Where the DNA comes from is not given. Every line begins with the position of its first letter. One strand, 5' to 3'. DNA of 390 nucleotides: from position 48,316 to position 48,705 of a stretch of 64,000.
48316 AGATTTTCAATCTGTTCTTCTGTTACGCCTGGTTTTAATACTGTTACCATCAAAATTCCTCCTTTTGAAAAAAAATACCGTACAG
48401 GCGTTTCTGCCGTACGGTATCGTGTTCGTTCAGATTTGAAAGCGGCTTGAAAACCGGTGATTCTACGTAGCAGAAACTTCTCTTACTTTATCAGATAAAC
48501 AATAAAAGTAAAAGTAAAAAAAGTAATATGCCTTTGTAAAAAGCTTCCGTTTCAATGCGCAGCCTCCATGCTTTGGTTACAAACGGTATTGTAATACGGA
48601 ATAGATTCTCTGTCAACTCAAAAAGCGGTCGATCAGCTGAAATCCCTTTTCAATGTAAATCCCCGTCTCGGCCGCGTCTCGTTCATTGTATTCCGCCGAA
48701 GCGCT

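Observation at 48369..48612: Terminator-type attenuator leader immediately upstream of the DAHP synthase start codon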

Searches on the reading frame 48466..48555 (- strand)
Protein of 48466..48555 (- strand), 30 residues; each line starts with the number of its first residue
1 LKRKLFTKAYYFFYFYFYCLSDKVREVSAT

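Call 51: list_cluster_members(proteins=[window:48466-48555:-, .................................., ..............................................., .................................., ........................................, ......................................, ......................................, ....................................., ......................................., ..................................])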
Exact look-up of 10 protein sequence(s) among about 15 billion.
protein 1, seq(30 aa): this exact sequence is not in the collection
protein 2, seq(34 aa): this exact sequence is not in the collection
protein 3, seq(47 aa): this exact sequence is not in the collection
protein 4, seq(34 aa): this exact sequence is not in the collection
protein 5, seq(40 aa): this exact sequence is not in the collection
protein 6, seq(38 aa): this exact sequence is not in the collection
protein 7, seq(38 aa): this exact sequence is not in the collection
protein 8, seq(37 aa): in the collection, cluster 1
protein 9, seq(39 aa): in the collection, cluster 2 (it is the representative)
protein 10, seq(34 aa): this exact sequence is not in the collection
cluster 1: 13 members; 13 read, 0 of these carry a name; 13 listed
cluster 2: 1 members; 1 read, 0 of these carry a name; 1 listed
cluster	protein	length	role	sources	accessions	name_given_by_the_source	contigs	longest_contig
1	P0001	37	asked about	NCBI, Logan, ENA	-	-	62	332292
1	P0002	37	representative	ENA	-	-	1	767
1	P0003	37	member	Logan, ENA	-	-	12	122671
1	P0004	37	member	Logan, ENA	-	-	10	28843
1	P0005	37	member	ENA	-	-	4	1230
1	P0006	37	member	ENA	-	-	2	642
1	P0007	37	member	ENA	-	-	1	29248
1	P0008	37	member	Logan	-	-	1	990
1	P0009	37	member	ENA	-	-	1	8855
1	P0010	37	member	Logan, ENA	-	-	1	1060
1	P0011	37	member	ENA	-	-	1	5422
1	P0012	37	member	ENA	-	-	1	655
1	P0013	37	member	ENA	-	-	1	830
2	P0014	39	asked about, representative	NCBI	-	-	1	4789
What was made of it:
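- Two relatives' peptides were called as genes in public assemblies, without names (call 51).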
